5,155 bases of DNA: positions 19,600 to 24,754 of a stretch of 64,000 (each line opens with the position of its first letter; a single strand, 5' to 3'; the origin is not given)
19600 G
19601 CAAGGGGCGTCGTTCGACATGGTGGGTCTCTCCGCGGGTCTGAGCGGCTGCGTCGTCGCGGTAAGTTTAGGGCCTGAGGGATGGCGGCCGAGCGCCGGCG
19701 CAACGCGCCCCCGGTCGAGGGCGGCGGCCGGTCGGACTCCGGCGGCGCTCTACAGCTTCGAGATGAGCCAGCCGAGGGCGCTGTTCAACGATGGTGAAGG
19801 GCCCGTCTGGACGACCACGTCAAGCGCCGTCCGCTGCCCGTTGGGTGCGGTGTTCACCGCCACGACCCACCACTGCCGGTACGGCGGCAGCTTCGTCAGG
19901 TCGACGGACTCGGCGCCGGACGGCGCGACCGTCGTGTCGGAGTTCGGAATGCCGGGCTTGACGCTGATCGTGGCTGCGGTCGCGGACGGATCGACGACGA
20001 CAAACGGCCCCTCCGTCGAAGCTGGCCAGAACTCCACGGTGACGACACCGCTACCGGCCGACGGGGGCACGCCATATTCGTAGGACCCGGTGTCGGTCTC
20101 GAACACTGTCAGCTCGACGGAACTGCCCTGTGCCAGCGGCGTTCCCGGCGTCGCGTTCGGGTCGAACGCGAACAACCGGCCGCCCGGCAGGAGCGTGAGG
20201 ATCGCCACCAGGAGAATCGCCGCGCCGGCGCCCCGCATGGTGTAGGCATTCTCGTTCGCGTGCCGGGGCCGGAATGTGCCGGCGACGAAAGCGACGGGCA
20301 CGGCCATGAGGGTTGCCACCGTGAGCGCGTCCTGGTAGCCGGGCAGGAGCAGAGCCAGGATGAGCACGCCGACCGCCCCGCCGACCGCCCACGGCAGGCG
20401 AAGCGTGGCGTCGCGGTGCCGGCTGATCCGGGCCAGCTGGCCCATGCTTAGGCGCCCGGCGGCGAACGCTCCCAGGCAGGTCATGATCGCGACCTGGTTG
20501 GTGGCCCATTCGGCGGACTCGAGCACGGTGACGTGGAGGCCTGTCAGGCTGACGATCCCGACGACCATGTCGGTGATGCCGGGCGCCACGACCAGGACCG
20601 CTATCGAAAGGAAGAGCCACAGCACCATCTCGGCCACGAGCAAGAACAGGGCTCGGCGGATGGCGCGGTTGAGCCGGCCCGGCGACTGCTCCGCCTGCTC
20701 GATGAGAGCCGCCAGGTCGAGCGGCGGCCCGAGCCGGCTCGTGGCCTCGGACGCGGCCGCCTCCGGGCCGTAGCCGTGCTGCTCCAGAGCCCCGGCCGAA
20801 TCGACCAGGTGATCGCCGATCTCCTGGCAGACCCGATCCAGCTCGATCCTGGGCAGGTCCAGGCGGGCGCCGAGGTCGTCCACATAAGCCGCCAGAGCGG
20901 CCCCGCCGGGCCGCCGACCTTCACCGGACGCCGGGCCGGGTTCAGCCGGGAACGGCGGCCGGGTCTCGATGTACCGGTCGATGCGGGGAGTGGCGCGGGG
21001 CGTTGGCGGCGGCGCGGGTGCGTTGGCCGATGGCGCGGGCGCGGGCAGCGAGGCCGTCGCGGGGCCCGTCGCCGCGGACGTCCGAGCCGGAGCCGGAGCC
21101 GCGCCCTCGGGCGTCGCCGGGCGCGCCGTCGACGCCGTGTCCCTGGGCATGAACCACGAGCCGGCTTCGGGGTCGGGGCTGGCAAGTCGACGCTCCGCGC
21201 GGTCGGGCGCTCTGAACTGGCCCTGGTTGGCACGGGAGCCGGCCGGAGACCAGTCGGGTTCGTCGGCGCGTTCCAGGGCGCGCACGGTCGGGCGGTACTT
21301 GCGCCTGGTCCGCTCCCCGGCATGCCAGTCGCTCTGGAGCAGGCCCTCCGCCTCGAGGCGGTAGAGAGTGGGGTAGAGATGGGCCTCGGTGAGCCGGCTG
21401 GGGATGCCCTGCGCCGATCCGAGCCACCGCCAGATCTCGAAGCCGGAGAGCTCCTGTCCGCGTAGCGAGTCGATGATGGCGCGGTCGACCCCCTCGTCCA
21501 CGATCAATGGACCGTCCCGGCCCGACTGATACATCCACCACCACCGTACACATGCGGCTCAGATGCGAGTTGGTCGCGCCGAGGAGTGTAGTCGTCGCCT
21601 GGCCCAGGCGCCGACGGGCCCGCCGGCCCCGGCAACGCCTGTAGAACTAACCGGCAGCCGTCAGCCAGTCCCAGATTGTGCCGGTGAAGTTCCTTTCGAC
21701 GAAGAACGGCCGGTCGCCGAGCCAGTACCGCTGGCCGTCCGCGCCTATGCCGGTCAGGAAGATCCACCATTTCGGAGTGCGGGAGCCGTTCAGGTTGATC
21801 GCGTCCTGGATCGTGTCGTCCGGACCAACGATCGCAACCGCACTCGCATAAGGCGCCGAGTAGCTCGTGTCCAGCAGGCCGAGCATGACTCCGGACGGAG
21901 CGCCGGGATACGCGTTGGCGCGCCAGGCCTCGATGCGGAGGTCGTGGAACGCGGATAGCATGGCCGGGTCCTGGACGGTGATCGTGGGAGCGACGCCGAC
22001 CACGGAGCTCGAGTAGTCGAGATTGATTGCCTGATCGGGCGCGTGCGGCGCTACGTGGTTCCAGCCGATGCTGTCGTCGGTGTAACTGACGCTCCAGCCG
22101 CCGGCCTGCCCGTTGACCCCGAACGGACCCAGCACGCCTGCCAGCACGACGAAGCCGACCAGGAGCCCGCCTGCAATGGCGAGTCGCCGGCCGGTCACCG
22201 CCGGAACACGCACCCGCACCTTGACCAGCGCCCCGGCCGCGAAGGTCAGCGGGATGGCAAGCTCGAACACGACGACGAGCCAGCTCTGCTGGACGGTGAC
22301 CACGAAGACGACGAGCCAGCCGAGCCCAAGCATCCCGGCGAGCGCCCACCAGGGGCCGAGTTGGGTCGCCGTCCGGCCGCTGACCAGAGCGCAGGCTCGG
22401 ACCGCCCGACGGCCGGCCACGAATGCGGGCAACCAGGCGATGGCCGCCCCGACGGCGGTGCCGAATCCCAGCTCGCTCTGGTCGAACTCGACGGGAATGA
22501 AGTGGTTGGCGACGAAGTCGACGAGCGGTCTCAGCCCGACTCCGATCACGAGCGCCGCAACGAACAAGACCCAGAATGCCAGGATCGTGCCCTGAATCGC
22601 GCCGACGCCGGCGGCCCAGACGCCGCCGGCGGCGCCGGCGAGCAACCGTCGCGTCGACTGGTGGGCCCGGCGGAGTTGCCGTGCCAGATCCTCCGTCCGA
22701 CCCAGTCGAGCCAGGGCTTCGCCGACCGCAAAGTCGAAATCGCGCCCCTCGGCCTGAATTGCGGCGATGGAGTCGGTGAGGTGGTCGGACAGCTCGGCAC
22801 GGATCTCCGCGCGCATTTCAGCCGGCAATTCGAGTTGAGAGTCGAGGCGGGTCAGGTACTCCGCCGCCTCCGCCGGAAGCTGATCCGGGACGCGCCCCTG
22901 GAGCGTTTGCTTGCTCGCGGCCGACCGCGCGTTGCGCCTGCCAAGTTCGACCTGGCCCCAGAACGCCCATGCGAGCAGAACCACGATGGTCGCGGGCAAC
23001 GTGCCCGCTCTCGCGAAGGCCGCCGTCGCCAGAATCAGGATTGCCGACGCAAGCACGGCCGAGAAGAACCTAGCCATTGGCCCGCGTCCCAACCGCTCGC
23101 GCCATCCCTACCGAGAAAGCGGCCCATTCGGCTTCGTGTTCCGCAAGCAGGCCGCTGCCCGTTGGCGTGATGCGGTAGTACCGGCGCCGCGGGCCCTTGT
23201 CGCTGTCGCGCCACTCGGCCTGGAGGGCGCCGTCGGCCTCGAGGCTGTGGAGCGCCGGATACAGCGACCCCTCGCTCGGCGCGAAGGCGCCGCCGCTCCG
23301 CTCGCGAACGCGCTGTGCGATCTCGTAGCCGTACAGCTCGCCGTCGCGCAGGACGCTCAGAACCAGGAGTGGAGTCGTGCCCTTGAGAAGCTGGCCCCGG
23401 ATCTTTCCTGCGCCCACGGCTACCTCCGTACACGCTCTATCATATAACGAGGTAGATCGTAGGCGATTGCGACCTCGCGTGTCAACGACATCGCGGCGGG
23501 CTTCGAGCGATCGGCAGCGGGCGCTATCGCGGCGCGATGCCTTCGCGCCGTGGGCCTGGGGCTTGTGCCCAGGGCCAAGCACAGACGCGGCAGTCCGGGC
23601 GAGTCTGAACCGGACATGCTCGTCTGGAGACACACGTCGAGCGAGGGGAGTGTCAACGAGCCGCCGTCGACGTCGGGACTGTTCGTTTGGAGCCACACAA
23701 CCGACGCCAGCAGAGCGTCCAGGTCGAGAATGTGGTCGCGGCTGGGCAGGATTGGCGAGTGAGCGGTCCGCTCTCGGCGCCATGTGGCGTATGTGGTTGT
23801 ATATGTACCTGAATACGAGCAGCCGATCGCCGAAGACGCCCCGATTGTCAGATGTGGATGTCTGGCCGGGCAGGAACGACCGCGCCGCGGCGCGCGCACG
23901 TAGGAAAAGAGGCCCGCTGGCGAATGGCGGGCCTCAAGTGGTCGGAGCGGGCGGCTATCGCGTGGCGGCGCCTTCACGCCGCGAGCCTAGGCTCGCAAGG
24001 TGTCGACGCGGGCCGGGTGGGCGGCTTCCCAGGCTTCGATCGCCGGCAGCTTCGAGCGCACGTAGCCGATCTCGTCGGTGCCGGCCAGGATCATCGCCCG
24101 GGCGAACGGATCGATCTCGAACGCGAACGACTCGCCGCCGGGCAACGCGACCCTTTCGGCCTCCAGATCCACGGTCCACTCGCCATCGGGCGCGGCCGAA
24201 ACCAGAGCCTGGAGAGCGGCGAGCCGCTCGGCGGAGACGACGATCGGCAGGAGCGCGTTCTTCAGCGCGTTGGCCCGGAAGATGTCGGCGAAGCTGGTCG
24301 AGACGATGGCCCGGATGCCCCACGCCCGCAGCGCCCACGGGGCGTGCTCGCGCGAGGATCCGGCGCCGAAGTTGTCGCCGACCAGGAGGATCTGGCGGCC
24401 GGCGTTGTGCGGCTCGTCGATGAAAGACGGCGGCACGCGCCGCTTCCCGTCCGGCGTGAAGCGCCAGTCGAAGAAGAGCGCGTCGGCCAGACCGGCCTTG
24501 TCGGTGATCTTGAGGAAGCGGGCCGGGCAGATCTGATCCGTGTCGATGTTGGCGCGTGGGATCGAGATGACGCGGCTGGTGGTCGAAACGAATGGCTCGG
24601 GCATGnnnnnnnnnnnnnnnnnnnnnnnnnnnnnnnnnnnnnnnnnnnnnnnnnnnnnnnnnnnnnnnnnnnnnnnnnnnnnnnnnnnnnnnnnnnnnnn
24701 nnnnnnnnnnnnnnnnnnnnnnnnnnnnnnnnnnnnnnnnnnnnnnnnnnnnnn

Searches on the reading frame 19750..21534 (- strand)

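Call 10: search_protein_families(library=pfam, proteins=[window:19750-21534:-], max_evalue=0.001)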
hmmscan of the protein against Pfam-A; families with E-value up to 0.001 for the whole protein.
window:19750-21534:- (594 aa): 1 family
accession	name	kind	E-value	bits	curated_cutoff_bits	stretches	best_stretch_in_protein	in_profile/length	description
PF03551.20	PadR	-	1.4e-06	28.6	27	1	22-81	3-64/75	Transcriptional regulator PadR-like family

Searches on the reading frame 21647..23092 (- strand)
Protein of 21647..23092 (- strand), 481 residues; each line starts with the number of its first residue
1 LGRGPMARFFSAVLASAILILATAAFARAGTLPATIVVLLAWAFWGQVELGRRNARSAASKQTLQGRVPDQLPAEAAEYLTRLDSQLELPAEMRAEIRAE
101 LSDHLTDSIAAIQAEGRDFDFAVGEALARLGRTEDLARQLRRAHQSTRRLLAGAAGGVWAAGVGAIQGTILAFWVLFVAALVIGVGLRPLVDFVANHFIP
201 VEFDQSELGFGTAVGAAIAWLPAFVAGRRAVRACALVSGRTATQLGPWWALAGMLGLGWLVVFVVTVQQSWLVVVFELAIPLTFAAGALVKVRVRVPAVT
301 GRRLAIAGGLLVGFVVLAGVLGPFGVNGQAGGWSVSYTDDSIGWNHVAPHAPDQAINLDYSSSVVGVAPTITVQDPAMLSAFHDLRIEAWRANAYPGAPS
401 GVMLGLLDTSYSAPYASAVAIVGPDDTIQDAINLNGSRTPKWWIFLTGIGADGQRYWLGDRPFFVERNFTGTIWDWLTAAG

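Call 10: search_protein_families(library=pfam, proteins=[window:21647-23092:-], max_evalue=0.001)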
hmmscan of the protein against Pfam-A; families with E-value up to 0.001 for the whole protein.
window:21647-23092:- (481 aa): 1 family
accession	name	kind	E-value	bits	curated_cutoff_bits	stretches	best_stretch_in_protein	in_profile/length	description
PF22564.2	HAAS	-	4.2e-07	30.7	27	1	78-139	1-55/55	HAAS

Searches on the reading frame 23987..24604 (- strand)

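Call 10: search_protein_families(library=pfam, proteins=[window:23987-24604:-], max_evalue=0.001)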
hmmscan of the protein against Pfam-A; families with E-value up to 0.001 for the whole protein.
window:23987-24604:- (205 aa): 1 family
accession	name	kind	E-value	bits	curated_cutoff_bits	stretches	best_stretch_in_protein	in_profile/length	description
PF00694.25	Aconitase_C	-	1.4e-27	97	22.8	1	15-125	14-130/131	Aconitase C-terminal domain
